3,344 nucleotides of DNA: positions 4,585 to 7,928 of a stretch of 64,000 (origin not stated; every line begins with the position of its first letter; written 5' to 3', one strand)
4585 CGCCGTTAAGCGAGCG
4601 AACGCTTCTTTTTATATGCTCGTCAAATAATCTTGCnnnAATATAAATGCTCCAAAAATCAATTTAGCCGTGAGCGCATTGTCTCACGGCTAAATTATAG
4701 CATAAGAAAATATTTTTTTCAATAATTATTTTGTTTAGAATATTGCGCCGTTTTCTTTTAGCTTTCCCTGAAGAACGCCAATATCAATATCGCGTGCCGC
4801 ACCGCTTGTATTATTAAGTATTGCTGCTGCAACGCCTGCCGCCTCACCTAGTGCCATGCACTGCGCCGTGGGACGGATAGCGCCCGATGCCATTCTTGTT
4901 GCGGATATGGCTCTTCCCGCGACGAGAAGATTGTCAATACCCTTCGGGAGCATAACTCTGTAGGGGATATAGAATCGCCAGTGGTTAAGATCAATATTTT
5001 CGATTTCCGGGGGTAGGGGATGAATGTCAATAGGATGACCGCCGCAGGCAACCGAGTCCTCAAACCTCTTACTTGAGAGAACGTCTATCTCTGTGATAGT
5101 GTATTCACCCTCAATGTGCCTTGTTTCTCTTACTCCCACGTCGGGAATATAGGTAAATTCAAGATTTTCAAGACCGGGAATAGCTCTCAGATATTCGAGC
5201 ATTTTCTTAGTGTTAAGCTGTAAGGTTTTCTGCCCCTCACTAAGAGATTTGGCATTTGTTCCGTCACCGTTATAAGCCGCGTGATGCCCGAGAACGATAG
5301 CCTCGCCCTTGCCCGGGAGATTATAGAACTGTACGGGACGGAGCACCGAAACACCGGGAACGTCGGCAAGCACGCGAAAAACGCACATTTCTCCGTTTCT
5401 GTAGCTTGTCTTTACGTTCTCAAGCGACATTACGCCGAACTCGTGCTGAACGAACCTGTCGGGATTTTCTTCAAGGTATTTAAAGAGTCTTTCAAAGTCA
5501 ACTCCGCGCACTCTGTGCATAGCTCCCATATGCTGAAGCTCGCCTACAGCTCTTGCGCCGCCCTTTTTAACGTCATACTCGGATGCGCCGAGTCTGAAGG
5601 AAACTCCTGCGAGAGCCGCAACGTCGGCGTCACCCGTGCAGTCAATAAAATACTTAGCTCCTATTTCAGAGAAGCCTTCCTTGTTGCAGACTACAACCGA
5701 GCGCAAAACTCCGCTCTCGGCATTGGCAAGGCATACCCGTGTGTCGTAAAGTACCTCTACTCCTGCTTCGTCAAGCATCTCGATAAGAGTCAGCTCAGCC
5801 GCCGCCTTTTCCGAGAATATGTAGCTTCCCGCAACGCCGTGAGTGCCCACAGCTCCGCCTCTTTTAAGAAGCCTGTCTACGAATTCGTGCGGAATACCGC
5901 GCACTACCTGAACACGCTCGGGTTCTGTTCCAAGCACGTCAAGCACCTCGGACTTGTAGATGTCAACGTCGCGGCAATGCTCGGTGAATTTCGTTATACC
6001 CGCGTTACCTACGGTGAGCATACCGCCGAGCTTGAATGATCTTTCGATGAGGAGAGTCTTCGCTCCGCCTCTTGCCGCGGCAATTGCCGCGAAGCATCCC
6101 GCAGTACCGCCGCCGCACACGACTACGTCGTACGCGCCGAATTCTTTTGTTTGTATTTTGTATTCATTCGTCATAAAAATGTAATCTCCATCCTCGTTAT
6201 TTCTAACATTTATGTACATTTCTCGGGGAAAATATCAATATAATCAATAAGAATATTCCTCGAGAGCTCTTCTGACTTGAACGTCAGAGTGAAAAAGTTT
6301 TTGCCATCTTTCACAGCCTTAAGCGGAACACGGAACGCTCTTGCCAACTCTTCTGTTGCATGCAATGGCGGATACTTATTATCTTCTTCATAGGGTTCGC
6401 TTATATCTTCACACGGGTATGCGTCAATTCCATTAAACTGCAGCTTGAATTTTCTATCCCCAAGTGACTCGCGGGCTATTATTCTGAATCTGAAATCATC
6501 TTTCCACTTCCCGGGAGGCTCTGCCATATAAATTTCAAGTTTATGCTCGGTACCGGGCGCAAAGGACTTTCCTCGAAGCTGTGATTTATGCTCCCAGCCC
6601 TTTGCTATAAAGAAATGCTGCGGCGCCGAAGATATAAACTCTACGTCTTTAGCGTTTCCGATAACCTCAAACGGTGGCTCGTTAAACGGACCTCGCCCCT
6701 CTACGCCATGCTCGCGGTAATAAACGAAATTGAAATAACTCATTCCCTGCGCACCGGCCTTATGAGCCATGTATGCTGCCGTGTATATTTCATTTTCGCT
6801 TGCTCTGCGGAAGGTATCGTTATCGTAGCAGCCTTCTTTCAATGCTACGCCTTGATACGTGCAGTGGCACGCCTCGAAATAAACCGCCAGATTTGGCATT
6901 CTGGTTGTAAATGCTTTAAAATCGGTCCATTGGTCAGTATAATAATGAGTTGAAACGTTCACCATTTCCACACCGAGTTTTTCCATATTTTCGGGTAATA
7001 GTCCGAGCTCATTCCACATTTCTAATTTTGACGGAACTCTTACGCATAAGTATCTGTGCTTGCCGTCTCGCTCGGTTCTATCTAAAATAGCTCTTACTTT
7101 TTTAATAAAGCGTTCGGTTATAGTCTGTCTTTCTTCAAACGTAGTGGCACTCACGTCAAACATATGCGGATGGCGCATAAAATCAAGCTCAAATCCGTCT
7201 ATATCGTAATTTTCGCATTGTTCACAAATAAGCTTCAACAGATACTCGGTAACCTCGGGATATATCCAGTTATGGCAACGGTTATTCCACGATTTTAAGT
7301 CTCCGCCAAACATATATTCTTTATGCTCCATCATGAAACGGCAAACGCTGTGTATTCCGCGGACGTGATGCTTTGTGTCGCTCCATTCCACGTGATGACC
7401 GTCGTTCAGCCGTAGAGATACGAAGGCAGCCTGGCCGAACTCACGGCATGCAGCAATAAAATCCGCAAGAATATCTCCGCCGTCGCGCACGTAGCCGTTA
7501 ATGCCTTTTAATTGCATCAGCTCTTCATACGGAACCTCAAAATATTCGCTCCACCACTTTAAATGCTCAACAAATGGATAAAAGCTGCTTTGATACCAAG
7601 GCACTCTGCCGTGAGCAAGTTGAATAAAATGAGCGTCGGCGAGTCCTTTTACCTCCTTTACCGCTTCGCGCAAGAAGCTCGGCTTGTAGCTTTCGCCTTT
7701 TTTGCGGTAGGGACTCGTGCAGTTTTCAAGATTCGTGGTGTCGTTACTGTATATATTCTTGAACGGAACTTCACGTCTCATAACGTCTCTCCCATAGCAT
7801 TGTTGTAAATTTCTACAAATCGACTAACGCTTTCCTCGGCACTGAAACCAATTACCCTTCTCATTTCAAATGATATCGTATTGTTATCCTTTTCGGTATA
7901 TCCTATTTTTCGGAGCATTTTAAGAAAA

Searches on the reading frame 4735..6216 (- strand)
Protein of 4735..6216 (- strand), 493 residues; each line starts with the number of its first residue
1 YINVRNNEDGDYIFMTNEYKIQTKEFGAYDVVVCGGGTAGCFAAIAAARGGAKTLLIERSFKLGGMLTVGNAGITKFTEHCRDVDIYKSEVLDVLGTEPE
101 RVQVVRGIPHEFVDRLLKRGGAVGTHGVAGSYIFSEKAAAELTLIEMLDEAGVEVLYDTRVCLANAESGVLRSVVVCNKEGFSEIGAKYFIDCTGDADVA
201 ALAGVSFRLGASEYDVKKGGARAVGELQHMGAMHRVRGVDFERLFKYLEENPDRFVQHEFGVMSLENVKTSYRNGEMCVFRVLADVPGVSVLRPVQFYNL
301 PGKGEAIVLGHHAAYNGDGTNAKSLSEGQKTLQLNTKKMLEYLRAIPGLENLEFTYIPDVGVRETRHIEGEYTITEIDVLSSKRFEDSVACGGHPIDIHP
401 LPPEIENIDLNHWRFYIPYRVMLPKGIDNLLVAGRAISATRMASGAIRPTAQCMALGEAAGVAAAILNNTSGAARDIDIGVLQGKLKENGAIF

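Call 14: search_protein_families(library=pfam, proteins=[window:4735-6216:-], max_evalue=0.01)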
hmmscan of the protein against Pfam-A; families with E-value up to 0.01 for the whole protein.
window:4735-6216:- (493 aa): 9 families
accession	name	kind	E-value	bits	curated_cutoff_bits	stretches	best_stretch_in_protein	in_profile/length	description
PF12831.13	FAD_oxidored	-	2.5e-92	310.8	27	1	30-486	1-416/416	FAD dependent oxidoreductase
PF01134.28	GIDA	-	1.7e-08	34.4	22.1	1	30-61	1-32/391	Glucose inhibited division protein A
PF00890.30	FAD_binding_2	-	2.8e-08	33.8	20.4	1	30-75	1-46/414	FAD binding domain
PF03486.20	HI0933_like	-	3.4e-08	33.7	50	1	30-169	2-140/244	HI0933-like protein Rossmann domain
PF07992.20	Pyr_redox_2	-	4.9e-06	26.6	26.1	1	29-81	1-49/291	Pyridine nucleotide-disulphide oxidoreductase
PF01266.30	DAO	-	1.2e-05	25.5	27.9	1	30-74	1-45/353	FAD dependent oxidoreductase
PF01946.23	Thi4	-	5.6e-05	22.9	26.2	1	15-71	4-61/235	Thi4 family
PF04820.20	Trp_halogenase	-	0.00012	21.5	21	1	30-92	1-65/458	Tryptophan halogenase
PF00070.33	Pyr_redox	-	0.0036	18.2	22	0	31-64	2-35/82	Pyridine nucleotide-disulphide oxidoreductase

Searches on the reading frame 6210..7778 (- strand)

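Call 14: search_protein_families(library=pfam, proteins=[window:6210-7778:-], max_evalue=0.01)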
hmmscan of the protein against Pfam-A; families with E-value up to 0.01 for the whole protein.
window:6210-7778:- (522 aa): 1 family
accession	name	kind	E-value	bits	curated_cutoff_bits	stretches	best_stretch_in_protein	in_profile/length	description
PF00704.34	Glyco_hydro_18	-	0.0017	18.5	29.6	1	185-289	98-192/317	Glycosyl hydrolases family 18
